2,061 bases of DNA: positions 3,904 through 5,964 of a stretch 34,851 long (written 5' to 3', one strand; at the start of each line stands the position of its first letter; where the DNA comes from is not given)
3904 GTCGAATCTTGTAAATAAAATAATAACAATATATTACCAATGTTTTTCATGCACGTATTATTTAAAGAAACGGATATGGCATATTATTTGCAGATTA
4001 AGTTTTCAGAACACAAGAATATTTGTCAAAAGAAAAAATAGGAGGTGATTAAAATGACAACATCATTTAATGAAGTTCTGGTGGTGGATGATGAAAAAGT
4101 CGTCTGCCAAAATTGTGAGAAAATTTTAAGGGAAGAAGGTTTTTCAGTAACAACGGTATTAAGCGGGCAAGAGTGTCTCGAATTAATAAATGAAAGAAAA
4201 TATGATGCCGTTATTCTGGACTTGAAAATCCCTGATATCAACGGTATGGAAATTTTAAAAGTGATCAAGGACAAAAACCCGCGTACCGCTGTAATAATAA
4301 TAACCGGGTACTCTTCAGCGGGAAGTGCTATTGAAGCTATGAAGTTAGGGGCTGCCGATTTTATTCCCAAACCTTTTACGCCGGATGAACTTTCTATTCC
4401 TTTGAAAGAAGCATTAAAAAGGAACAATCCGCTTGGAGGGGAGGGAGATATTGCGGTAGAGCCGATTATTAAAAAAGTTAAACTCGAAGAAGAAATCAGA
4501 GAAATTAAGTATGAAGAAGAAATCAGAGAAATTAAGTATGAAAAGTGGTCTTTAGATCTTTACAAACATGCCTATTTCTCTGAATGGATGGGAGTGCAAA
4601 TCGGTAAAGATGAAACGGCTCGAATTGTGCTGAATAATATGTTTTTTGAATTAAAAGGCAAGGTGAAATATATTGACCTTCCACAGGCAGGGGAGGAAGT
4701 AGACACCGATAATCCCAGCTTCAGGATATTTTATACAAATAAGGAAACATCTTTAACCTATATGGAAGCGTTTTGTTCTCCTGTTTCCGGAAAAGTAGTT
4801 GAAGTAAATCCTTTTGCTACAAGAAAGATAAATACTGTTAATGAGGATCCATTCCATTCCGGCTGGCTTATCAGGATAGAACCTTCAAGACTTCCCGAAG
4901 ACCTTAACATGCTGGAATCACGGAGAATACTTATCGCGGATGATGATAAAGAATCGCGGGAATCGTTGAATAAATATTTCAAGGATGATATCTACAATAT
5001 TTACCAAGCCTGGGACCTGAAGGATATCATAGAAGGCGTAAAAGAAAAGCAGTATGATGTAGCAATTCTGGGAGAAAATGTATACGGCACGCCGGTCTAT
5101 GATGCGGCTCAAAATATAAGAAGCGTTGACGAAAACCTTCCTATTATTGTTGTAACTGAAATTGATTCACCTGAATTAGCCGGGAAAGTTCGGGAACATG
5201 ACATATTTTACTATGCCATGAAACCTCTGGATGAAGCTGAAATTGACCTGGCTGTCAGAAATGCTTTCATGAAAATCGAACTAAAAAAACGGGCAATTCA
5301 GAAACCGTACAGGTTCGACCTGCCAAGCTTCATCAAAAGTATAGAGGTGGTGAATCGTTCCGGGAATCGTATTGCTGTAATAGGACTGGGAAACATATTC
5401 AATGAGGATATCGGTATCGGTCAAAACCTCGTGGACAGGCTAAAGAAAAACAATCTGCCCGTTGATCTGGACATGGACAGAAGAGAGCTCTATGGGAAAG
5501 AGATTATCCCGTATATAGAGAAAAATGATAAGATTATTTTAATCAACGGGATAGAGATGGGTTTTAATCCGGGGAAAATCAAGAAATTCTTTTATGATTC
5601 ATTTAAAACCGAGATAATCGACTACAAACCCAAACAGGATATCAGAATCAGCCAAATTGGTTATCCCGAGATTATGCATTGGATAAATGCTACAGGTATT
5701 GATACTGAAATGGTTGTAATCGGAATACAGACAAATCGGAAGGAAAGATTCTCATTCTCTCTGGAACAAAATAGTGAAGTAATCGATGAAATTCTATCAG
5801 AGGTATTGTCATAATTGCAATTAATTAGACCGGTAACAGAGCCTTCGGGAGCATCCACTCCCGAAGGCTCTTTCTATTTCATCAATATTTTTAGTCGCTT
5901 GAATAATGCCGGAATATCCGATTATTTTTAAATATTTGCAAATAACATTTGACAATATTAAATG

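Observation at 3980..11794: HupUV/HupT/HupR-like H2-sensing cassette with non-canonical wiring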

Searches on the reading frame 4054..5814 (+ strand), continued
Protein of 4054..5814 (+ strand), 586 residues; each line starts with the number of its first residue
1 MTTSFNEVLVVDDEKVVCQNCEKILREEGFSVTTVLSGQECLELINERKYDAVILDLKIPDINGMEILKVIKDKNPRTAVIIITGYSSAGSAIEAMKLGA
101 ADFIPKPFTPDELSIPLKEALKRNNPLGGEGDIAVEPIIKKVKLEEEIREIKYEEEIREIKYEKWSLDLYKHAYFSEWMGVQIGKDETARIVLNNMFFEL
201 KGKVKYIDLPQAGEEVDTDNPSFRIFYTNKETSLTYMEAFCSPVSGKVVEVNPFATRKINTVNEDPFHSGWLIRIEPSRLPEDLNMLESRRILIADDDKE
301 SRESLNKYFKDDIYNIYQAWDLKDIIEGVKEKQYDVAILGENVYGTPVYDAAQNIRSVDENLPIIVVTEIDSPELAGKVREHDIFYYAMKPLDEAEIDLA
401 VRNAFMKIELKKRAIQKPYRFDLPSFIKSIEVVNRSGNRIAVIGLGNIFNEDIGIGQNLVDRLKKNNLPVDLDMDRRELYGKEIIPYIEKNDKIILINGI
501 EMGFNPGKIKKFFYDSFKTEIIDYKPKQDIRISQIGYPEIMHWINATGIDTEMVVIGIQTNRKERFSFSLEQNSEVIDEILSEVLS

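Call 114: find_related_loci(query=A6, collection=metagenome_contigs, flank=10000)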
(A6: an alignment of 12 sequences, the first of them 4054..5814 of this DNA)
Query A6 (586 aa) in metagenome_contigs; peptide patterns used: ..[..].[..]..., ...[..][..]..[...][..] (x = any residue, [..] = any of these).
599 stretches matched a pattern (row limit reached: there are more); 487 encode a relative of the query (tblastn E <= 1e-3); the best 80 are kept; 80 distinct loci.
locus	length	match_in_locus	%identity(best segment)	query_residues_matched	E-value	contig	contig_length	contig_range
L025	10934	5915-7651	60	1-586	0e+0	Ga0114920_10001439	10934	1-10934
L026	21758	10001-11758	59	1-584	0e+0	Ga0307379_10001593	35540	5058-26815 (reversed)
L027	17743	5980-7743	61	1-586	0e+0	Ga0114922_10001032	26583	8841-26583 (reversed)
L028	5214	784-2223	28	1-509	1e-54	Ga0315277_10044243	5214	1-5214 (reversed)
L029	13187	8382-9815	28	8-509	4e-47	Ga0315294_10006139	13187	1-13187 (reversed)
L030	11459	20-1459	27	1-509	1e-46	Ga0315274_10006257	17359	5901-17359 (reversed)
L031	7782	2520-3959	27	1-509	2e-46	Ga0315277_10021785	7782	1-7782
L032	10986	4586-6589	53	7-126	2e-30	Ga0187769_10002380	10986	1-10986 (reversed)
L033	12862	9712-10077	47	2-123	2e-29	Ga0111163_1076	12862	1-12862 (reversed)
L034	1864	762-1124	46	5-125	1e-29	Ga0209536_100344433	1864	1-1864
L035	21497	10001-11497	24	8-511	3e-38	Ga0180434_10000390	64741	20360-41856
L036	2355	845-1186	50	8-121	3e-29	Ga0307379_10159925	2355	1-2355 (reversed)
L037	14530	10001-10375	45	2-124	2e-28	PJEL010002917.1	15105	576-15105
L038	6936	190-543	47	8-125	4e-27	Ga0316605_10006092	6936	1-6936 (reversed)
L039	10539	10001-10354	47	8-125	5e-27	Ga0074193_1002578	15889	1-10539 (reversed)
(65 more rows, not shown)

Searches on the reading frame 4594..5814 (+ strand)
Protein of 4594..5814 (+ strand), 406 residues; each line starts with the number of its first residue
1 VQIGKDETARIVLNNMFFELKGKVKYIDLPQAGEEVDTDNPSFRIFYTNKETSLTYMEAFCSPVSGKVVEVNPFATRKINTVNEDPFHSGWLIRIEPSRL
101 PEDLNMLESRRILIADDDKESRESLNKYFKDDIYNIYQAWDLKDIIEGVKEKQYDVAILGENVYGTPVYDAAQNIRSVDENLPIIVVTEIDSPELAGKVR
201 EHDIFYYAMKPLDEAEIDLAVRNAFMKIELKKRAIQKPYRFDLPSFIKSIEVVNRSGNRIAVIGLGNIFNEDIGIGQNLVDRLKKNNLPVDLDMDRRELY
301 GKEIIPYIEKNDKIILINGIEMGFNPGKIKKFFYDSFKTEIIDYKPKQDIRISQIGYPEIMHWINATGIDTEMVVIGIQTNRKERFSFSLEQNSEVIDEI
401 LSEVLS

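Call 91: search_protein_representatives(protein=window:4594-5814:+)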
Query: 406 residues. Proteins with E-value up to 0.001 (for the whole library): 1542; up to 1e-10: 96; up to 1e-30: 6. The best 150 are listed.
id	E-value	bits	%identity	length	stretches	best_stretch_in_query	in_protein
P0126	5.1e-158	542.5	52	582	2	1-405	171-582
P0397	3.1e-53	197.5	42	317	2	1-139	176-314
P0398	2.4e-51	191.3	63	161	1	253-406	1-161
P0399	4.4e-47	177.3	30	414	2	2-233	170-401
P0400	5.3e-38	147.4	26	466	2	108-379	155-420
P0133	7.9e-34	133.6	31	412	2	2-240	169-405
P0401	1.6e-26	109.6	26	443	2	111-385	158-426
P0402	1.2e-24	103.3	25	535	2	2-331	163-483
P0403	6.2e-24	101.1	27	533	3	199-330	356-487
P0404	2.4e-22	95.8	23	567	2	25-331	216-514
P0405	1.4e-21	93.3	25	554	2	28-328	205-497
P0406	2.0e-21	92.8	22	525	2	54-330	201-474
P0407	1.2e-20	90.3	24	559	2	24-329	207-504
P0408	9.1e-20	87.3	23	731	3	60-330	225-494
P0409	1.6e-19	86.5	25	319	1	110-405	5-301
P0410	1.7e-19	86.4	28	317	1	110-380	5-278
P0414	7.7e-18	81.0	25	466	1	111-404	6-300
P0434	4.1e-15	72.0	27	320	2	232-387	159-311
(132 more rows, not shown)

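Call 92: search_protein_families(library=pfam, proteins=[P0402, P0404, P0408, P0409, P0410, P0414, P0400, P0401, P0434, P0399], max_evalue=0.01)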
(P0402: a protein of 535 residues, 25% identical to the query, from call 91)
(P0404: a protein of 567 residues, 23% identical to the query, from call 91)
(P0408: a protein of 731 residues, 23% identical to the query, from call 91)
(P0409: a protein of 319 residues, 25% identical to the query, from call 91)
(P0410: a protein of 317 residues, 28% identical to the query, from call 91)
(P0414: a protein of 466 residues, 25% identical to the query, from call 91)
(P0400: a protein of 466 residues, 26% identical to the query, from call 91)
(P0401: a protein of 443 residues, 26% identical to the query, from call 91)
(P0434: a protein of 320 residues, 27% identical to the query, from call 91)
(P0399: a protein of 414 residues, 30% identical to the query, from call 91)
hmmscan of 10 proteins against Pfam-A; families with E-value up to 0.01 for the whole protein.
P0402 (535 aa): 3 families
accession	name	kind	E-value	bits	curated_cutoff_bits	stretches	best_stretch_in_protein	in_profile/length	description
PF00072.30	Response_reg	-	2.7e-35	121.3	30.2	1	8-116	2-110/111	Response regulator receiver domain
PF01597.25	GCV_H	-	6.1e-12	46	22.2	1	159-257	7-105/122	Glycine cleavage H-protein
PF05896.17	NQRA_N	-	0.0057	17.3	25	0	190-227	44-79/94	NqrA N-terminal barrel-sandwich hybrid domain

P0404 (567 aa): 3 families
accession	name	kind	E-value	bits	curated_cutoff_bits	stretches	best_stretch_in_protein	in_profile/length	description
PF00072.30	Response_reg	-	5.7e-32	110.6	30.2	2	7-116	1-110/111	Response regulator receiver domain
PF01597.25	GCV_H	-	4.3e-11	43.2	22.2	1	191-289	9-106/122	Glycine cleavage H-protein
PF03709.21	OKR_DC_1_N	-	0.0025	18.5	29.3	0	22-81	11-68/111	Orn/Lys/Arg decarboxylase, N-terminal domain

P0408 (731 aa): 4 families
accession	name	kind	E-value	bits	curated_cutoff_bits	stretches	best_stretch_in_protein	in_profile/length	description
PF00072.30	Response_reg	-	1.5e-32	112.5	30.2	2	17-125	2-110/111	Response regulator receiver domain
PF01597.25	GCV_H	-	0.0026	18.1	22.2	1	192-274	31-114/122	Glycine cleavage H-protein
PF03709.21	OKR_DC_1_N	-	0.0049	17.5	29.3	0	26-101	6-78/111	Orn/Lys/Arg decarboxylase, N-terminal domain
PF23198.2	PDE8A_N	-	0.0096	16.3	29.6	0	273-351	11-90/147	PDE8A-like, N-terminal domain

P0409 (319 aa): 2 families
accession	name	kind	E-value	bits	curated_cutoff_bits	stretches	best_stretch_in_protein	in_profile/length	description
PF00072.30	Response_reg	-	3.3e-30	104.9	30.2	1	7-116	1-110/111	Response regulator receiver domain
PF01750.23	HycI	-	7.6e-05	23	23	1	202-290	26-117/130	Hydrogenase maturation protease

P0410 (317 aa): 2 families
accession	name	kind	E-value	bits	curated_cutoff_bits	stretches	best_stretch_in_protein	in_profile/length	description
PF00072.30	Response_reg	-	5.1e-29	101.1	30.2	1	7-117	1-111/111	Response regulator receiver domain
PF01750.23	HycI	-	0.00064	20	23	1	202-283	25-107/130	Hydrogenase maturation protease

P0414 (466 aa): 1 family
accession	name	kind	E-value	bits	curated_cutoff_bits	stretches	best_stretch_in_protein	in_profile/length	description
PF00072.30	Response_reg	-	1.5e-27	96.4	30.2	1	7-117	1-111/111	Response regulator receiver domain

P0400 (466 aa): 4 families
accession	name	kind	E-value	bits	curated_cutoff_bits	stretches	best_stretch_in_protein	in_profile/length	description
PF00072.30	Response_reg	-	5.7e-46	155.7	30.2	2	7-116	1-110/111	Response regulator receiver domain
PF03709.21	OKR_DC_1_N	-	1.5e-06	28.8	29.3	0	169-268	6-108/111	Orn/Lys/Arg decarboxylase, N-terminal domain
PF23198.2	PDE8A_N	-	0.0001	22.7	29.6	1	5-87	11-94/147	PDE8A-like, N-terminal domain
PF01750.23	HycI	-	0.00069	19.9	23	1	323-443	3-123/130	Hydrogenase maturation protease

P0401 (443 aa): 2 families
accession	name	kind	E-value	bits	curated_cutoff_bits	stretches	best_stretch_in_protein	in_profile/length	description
PF00072.30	Response_reg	-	8.4e-21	74.7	30.2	2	7-117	1-111/111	Response regulator receiver domain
PF23198.2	PDE8A_N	-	0.0061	16.9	29.6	0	165-206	19-60/147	PDE8A-like, N-terminal domain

P0434 (320 aa): 1 family
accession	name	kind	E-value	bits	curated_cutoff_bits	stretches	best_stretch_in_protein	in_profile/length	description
PF00072.30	Response_reg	-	4.7e-28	98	30.2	1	9-117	2-110/111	Response regulator receiver domain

P0399 (414 aa): 3 families
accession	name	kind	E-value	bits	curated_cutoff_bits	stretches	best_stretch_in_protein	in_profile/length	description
PF00072.30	Response_reg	-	1.8e-37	128.3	30.2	2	7-116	1-110/111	Response regulator receiver domain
PF01597.25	GCV_H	-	1.4e-05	25.4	22.2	1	176-267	17-102/122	Glycine cleavage H-protein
PF21714.3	KaiA_N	-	0.0057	17.2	27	0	280-362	3-84/125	Circadian clock protein KaiA, N-terminal domain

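Call 96: find_encoding_contigs(protein=P0409, flank=8000, max_places=2)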
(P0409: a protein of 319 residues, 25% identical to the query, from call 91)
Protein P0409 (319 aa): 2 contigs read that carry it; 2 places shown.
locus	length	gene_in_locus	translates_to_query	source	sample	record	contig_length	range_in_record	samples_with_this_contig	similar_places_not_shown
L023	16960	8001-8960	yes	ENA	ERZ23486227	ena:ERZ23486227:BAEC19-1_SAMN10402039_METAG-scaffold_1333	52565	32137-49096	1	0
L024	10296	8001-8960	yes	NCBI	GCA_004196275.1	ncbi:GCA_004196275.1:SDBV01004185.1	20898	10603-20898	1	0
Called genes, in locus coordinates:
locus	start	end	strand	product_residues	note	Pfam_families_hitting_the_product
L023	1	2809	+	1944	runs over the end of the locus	PF13271:DUF4062, PF13191:AAA_16, PF13424:TPR_12 (weak), PF17874:TPR_MalT (weak), PF13424:TPR_12, PF17874:TPR_MalT, PF13424:TPR_12 (weak), PF17874:TPR_MalT, +10 more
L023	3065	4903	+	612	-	PF05157:MshEN, PF00437:T2SSE, PF13676:TIR_2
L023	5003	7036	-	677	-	PF00069:Pkinase, PF07714:PK_Tyr_Ser-Thr, PF03109:ABC1 (weak), PF13676:TIR_2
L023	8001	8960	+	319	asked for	PF00072:Response_reg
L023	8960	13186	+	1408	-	PF02085:Cytochrom_CIII (faint), PF03264:Cytochrom_NNT, PF14522:Cytochrome_C7 (faint)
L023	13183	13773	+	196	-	PF13183:Fer4_8, PF13237:Fer4_10, PF13187:Fer4_9, PF13534:Fer4_17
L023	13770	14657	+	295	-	PF02754:CCG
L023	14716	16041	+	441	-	PF00890:FAD_binding_2 (faint), PF01266:DAO (weak), PF07992:Pyr_redox_2 (weak), PF12831:FAD_oxidored (weak), PF13450:NAD_binding_8 (weak), PF01257:2Fe-2S_thioredx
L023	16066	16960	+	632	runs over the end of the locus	PF01512:Complex1_51K, PF10531:SLBB (weak), PF10589:NADH_4Fe-4S, PF00037:Fer4 (weak), PF13187:Fer4_9 (weak), PF13237:Fer4_10 (weak)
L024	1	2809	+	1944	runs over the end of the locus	PF13271:DUF4062, PF13191:AAA_16, PF13424:TPR_12 (weak), PF17874:TPR_MalT (weak), PF13424:TPR_12, PF17874:TPR_MalT, PF13424:TPR_12 (weak), PF17874:TPR_MalT, +10 more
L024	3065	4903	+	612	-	PF05157:MshEN, PF00437:T2SSE, PF13676:TIR_2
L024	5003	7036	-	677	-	PF00069:Pkinase, PF07714:PK_Tyr_Ser-Thr, PF03109:ABC1 (weak), PF13676:TIR_2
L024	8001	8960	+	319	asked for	PF00072:Response_reg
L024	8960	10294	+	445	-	?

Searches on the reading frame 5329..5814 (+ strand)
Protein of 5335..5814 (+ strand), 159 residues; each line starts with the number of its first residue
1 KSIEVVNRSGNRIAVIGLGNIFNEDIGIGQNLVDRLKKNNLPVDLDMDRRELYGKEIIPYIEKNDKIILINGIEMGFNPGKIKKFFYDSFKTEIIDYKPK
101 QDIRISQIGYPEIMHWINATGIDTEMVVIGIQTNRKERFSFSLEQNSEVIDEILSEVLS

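Call 61: search_solved_structures(query=window:5335-5814:+, max_evalue=10, show_alignments=3)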
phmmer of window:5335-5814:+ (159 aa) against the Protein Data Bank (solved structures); distinct sequences matched with E-value up to 10: 10.
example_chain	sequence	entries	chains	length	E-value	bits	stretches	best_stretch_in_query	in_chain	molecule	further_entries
5ttx_A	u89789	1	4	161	2.7e-06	30.7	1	9-131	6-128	Hydrogenase 2 maturation peptidase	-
4eqx_A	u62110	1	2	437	0.15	15.3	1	18-85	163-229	Coenzyme A disulfide reductase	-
4eqr_A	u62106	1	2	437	0.17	15.1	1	18-85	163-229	Coenzyme A disulfide reductase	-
4eqw_A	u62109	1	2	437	0.17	15.1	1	18-85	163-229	Coenzyme A disulfide reductase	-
4emw_A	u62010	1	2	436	0.18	15.1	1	18-85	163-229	Coenzyme A disulfide reductase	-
4em3_A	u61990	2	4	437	0.18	15.1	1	18-85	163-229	Coenzyme A disulfide reductase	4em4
4eqs_A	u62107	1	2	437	0.18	15.1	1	18-85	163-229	Coenzyme A disulfide reductase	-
1yqz_A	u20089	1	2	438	0.18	15.1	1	18-85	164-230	coenzyme A disulfide reductase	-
2kml_A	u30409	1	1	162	0.34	14.2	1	12-82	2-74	Maturation element for hydrogenase 2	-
1cfz_A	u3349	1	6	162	0.39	14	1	12-81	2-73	HYDROGENASE 2 MATURATION PROTEASE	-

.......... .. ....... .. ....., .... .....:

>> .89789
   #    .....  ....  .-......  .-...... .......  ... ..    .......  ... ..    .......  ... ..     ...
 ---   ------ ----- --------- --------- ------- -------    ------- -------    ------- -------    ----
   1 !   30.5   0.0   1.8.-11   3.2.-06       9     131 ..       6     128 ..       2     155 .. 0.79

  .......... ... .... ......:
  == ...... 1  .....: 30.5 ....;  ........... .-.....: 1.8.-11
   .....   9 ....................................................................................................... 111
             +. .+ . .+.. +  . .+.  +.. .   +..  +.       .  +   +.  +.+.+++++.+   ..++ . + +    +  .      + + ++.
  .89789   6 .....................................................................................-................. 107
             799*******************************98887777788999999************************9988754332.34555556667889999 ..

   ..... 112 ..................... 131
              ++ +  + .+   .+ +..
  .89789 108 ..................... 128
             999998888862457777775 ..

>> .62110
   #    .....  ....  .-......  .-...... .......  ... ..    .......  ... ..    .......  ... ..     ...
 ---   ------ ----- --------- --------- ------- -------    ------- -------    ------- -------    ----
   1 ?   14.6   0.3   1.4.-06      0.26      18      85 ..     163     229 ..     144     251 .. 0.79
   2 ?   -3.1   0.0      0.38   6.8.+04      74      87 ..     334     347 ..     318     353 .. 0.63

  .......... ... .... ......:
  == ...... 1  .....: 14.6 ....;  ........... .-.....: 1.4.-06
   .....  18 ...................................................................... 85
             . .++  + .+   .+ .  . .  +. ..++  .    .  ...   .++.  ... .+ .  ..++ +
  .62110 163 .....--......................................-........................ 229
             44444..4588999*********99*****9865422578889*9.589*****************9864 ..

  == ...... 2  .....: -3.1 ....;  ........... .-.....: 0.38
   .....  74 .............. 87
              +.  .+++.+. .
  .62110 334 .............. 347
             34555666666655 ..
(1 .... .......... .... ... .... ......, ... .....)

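Call 111: predict_structure(alignment_id=A9)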
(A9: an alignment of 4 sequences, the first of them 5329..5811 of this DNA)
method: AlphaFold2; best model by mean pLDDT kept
length: 161 residues; sequences in the alignment: 4
mean_pLDDT: 54.6   pTM: 0.56
mean pLDDT of the five models: 54.6, 45.9, 42.2, 41.4, 33.8
residues with pLDDT >= 90: 0; 70-90: 35; 50-70: 64; < 50: 62
segments of 3 or more residues with pLDDT < 50: 1-10, 75-114, 135-146
pLDDT, mean of each block of 10 residues (from residue 1): 31 70 58 75 75 61 75 49 36 39 35 49 61 47 48 62 60
secondary structure, 60 per line:
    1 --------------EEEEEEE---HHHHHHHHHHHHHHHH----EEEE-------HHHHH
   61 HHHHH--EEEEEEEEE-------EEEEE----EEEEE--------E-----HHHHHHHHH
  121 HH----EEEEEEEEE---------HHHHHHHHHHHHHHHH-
elements in order: E15-21 H25-40 E45-48 H56-65 E68-76 E84-88 E93-97 H112-122 E127-135 H145-160

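Call 113: fold_search(model_id=the predicted structure, library=pdb)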
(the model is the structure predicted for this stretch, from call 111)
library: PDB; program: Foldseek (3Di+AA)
matches with E <= 10: 1489; with E <= 0.001: 0
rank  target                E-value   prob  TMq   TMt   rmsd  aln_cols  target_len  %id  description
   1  1xn1_H                1.1e-03  1.00  0.42  0.45   6.9       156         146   10  Crystal Structure Of Lumazine Synthase From Brucella Abortus (Orthorhombic Form At 3.05 Angstroms) (released 2005-09-27)
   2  5zby                  1.2e-03  0.98  0.40  0.40   8.1       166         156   20  Crystal structure of a [NiFe] hydrogenase maturation protease HycI from Thermococcus kodakarensis KOD1 (released 2018-03-28)
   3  1t13_B                2.6e-03  0.99  0.42  0.45   6.8       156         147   11  Crystal Structure Of Lumazine Synthase From Brucella Abortus Bound To 5-nitro-6-(D-ribitylamino)-2,4(1H,3H) pyrimidine (released 2005-04-19)
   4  6vie_A                3.3e-03  0.95  0.37  0.34  10.4       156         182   13  Structure of caspase-1 in complex with gasdermin D (released 2020-07-01)
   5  4dik_B                3.8e-03  0.98  0.46  0.22   5.2       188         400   10  Flavo Di-iron protein H90A mutant from Thermotoga maritima (released 2012-10-17)
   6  1w19_C                4.9e-03  1.00  0.48  0.52   5.4       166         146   12  Lumazine Synthase from Mycobacterium tuberculosis bound to 3-(1,3,7- trihydro-9-D-ribityl-2,6,8-purinetrione-7-yl)prop (released 2005-03-02)
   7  6vfj_A                4.9e-03  0.98  0.42  0.43   6.3       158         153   11  De novo designed icosahedral nanoparticle I53_dn5 (released 2020-08-12)
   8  4dil_B                4.9e-03  0.98  0.44  0.22   5.4       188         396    9  Flavo Di-iron protein H90N mutant from Thermotoga maritima (released 2012-10-17)
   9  4dil_A                5.9e-03  0.99  0.46  0.23   6.6       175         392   14  Flavo Di-iron protein H90N mutant from Thermotoga maritima (released 2012-10-17)
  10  2kml_MODEL_1_A        5.9e-03  0.98  0.43  0.43   7.1       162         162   18  Solution structure of an endopeptidase from Escherichia coli (released 2010-08-04)
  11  8uav_A                5.9e-03  0.97  0.39  0.30   6.4       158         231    8  Cryo-EM Structure of Brucella Abortus Lumazine Synthase (BLS) Engineered with Shiga Toxin I subunit B (Stx1B) (released 2025-03-26)
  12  5v8s_B                6.7e-03  0.99  0.47  0.23   6.6       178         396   13  Flavo di-iron protein H90D mutant from Thermotoga maritima (released 2017-04-19)
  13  5ija_A                7.1e-03  0.94  0.40  0.42   7.6       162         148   16  [NiFe] hydrogenase maturation protease HybD from Thermococcus kodakarensis (released 2016-06-01)
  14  1xn1_J                7.6e-03  0.97  0.40  0.43   7.1       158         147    9  Crystal Structure Of Lumazine Synthase From Brucella Abortus (Orthorhombic Form At 3.05 Angstroms) (released 2005-09-27)
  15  4dik_A                7.6e-03  0.96  0.45  0.22   6.1       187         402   10  Flavo Di-iron protein H90A mutant from Thermotoga maritima (released 2012-10-17)
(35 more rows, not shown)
